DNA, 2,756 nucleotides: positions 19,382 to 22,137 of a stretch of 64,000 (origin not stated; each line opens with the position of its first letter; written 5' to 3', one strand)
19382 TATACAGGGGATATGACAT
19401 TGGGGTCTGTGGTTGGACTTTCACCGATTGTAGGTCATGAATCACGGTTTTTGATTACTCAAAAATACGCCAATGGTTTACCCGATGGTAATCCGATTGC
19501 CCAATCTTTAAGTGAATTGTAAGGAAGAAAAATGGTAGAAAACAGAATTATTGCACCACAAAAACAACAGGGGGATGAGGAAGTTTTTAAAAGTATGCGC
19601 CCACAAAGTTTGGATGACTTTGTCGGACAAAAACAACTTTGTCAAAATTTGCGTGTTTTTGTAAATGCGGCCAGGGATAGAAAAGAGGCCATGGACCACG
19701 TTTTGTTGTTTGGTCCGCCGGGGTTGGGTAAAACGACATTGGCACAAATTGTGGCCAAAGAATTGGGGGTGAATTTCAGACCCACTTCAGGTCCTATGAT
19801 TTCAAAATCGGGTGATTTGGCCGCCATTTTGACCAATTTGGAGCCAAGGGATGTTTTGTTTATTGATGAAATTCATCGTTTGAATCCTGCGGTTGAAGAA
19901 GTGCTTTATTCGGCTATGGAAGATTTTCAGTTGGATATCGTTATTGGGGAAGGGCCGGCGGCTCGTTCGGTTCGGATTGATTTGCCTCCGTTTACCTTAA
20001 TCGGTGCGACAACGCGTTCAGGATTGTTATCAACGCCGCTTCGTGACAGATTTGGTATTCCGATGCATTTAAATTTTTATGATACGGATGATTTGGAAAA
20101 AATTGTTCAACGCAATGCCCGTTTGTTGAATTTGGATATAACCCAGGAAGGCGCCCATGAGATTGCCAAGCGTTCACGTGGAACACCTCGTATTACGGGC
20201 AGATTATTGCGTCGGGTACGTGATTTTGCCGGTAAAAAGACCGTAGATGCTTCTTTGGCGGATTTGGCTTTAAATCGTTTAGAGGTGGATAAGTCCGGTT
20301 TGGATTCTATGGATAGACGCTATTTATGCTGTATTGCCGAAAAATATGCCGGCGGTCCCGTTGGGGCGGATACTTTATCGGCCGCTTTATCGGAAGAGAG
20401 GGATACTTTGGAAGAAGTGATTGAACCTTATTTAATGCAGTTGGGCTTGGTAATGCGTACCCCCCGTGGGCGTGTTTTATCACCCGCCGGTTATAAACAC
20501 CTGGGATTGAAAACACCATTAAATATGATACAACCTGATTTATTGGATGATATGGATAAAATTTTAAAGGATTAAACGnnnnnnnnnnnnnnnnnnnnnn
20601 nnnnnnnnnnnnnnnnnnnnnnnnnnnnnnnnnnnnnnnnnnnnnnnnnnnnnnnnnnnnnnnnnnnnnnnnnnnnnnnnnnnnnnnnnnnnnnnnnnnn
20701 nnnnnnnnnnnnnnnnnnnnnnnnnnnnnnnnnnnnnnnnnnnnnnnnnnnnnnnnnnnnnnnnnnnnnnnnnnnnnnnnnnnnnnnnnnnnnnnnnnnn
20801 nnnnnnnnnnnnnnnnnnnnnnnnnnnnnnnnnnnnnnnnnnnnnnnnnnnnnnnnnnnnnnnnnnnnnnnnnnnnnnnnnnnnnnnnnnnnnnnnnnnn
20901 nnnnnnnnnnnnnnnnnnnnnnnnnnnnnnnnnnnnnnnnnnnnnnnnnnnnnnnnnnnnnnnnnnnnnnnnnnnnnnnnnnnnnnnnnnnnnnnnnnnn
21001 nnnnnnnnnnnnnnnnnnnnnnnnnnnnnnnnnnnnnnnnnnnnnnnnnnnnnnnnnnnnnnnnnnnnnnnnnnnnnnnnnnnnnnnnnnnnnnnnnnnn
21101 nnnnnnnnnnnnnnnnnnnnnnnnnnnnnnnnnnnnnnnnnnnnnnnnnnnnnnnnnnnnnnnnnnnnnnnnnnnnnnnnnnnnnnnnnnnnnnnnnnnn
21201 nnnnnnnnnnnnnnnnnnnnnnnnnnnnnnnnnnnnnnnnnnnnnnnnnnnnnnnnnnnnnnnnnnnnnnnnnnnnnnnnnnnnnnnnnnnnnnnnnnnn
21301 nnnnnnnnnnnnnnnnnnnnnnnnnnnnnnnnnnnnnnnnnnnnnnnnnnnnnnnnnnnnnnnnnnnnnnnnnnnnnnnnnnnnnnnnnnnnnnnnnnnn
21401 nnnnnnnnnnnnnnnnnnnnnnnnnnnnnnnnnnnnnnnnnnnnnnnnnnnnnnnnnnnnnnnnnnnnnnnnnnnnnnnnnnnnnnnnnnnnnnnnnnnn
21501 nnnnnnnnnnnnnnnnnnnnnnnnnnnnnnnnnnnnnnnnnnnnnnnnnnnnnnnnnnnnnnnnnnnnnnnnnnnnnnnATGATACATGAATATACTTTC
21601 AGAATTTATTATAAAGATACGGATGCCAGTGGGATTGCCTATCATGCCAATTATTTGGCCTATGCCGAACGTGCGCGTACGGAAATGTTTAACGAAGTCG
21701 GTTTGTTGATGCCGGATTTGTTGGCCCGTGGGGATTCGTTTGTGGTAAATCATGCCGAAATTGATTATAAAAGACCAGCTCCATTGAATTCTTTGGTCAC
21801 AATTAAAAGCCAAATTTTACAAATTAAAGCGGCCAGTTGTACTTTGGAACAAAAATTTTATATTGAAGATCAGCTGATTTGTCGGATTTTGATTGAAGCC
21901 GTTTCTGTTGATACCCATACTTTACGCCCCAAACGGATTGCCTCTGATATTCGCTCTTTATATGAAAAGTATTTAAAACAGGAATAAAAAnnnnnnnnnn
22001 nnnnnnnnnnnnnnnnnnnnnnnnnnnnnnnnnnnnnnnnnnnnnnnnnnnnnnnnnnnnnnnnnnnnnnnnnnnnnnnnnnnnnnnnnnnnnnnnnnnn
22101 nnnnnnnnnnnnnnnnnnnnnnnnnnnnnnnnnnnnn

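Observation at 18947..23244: Three lineage-specific genes translationally coupled into the conserved ruvA-ruvB-ybgC-tolQRA operon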

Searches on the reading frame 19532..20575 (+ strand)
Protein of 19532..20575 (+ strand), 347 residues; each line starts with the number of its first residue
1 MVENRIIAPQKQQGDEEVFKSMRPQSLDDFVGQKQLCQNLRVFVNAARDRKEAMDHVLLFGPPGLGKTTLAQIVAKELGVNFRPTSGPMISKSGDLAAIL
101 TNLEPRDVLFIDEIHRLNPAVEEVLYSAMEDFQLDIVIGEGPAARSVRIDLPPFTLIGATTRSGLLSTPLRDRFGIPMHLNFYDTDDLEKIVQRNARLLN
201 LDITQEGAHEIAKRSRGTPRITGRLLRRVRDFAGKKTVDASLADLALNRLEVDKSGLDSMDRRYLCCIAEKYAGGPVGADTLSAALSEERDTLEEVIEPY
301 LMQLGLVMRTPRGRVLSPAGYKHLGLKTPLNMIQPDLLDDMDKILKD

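Call 3: search_protein_families(library=pfam, proteins=[window:19532-20575:+], max_evalue=0.01)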
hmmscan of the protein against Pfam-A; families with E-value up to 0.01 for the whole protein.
window:19532-20575:+ (347 aa): 25 families
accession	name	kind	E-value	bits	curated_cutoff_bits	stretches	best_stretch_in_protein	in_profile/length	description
PF05496.18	RuvB_N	-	8.4e-81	269.8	27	1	22-180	1-159/159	Holliday junction DNA helicase RuvB P-loop domain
PF17864.7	AAA_lid_4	-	5.3e-27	93.8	27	1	183-253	1-74/74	RuvB AAA lid domain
PF05491.19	RuvB_C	-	1.4e-25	89.5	24.7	1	255-324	2-71/72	RuvB C-terminal winged helix domain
PF00004.35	AAA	-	5e-22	79.2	21.2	1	57-178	1-127/131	ATPase family associated with various cellular activities (AAA)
PF07728.20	AAA_5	-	2.8e-09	37.5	22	1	56-174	1-139/139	AAA domain (dynein-related subfamily)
PF06068.19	TIP49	-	5.4e-07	29.5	23.8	1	27-86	23-84/347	TIP49 P-loop domain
PF13191.12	AAA_16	-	5.1e-06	27.5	32.6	1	30-78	2-48/167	AAA ATPase domain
PF03215.21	Rad17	-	6e-06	26.7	23.8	1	12-95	3-86/186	Rad17 P-loop domain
PF01078.27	Mg_chelatase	-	1.2e-05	25.3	20.3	0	55-75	23-43/207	Magnesium chelatase, subunit ChlI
PF07726.17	AAA_3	-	2.6e-05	24.6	27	0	56-83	1-28/131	ATPase family associated with various cellular activities (AAA)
PF13401.12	AAA_22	-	3.8e-05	24.5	27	0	56-78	7-29/130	AAA domain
PF13173.12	AAA_14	-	6.4e-05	23.4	27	1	57-138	5-95/129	AAA domain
PF05673.19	DUF815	-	6.4e-05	22.7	23.8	0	24-112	24-114/249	Protein of unknown function (DUF815)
PF20720.3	nSTAND3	-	8.5e-05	22.7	27.2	1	46-84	9-48/155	Novel STAND NTPase 3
PF00931.28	NB-ARC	-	0.0011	18.8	23.5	0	51-78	15-45/248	NB-ARC domain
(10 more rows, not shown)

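Call 4: search_protein_families(library=ncbifam, proteins=[window:19532-20575:+], max_evalue=0.01)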
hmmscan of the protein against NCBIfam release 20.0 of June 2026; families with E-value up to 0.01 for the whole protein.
window:19532-20575:+ (347 aa): 75 families (the best 25 are shown)
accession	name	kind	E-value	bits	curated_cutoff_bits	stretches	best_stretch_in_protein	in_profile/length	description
NF000868.0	PRK00080.1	equivalog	3.4e-152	506.1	282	1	9-328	5-328/330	Holliday junction branch migration DNA helicase RuvB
TIGR00635.1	ruvB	equivalog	2.6e-134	447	299.05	1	26-325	2-304/305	Holliday junction branch migration DNA helicase RuvB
NF009881.0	PRK13341.1-2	equivalog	5.5e-14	51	651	1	10-132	10-136/736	AAA family ATPase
NF009883.0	PRK13341.1-4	equivalog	6.2e-14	50.8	668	1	17-131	20-138/729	AAA family ATPase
NF009882.0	PRK13341.1-3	equivalog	4.6e-13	48.1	1197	1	16-136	18-142/734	AAA family ATPase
NF001679.0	PRK00440.1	equivalog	2.5e-10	39.9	303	1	21-78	11-63/322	replication factor C small subunit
TIGR02902.1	spore_lonB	equivalog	2.8e-10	39.5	723.3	1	20-77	57-109/531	ATP-dependent protease LonB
NF011523.0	PRK14962.1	equivalog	3.1e-10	39.4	576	1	18-85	4-67/474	DNA polymerase III subunits gamma and tau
TIGR02903.1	spore_lon_C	equivalog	4.5e-10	38.7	678.8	1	17-77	143-198/615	Lon family ATP-dependent protease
NF009880.0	PRK13341.1-1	equivalog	1.9e-09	36.4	891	1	21-230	11-204/599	AAA family ATPase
NF003229.0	PRK04195.1-5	equivalog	3.2e-09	36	280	1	22-81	11-71/413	replication factor C large subunit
NF003226.0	PRK04195.1-1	equivalog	1e-08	34.6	588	1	20-79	6-65/405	replication factor C large subunit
TIGR02397.1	dnaX_nterm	equivalog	1.2e-08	34.6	250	1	20-81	6-63/355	DNA polymerase III subunit gamma/tau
NF003233.0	PRK04195.2-3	equivalog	1.6e-08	33.9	471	1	22-78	7-62/504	replication factor C large subunit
NF003230.0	PRK04195.1-6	equivalog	1.7e-08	33.6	441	1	21-80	7-65/494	replication factor C large subunit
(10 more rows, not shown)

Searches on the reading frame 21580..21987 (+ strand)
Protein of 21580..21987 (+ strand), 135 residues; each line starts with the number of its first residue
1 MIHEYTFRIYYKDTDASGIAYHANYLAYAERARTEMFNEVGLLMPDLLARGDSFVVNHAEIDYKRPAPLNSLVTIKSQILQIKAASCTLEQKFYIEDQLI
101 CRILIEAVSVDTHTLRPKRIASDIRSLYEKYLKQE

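Call 3: search_protein_families(library=pfam, proteins=[window:21580-21987:+], max_evalue=0.01)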
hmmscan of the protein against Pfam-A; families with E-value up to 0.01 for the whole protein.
window:21580-21987:+ (135 aa): 3 families
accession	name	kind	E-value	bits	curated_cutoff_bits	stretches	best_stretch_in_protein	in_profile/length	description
PF13279.12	4HBT_2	-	7.3e-17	62.4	25.5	1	12-125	4-119/122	Thioesterase-like superfamily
PF03061.28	4HBT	-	1.3e-13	51.5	20.6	1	18-100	2-77/79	Thioesterase superfamily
PF01643.23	Acyl-ACP_TE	-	1.9e-06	28.1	23.7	1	3-128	4-131/131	Acyl-ACP thioesterase N-terminal domain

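Call 4: search_protein_families(library=ncbifam, proteins=[window:21580-21987:+], max_evalue=0.01)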
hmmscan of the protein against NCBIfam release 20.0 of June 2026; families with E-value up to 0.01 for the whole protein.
window:21580-21987:+ (135 aa): 4 families
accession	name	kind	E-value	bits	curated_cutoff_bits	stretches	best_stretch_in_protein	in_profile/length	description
TIGR02799.1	thio_ybgC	equivalog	1.8e-34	118.8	141.35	1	3-125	1-124/126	tol-pal system-associated acyl-CoA thioesterase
NF008065.0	PRK10800.1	equivalog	3.6e-25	88.6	185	1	3-124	6-128/134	tol-pal system-associated acyl-CoA thioesterase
TIGR00051.1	TIGR00051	subfamily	1.4e-24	86.7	68.7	1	7-116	2-112/117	YbgC/FadM family acyl-CoA thioesterase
NF047424.1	MenI_Staph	exception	1.9e-10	40.8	225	1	9-133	10-135/148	1,4-dihydroxy-2-naphthoyl-CoA hydrolase MenI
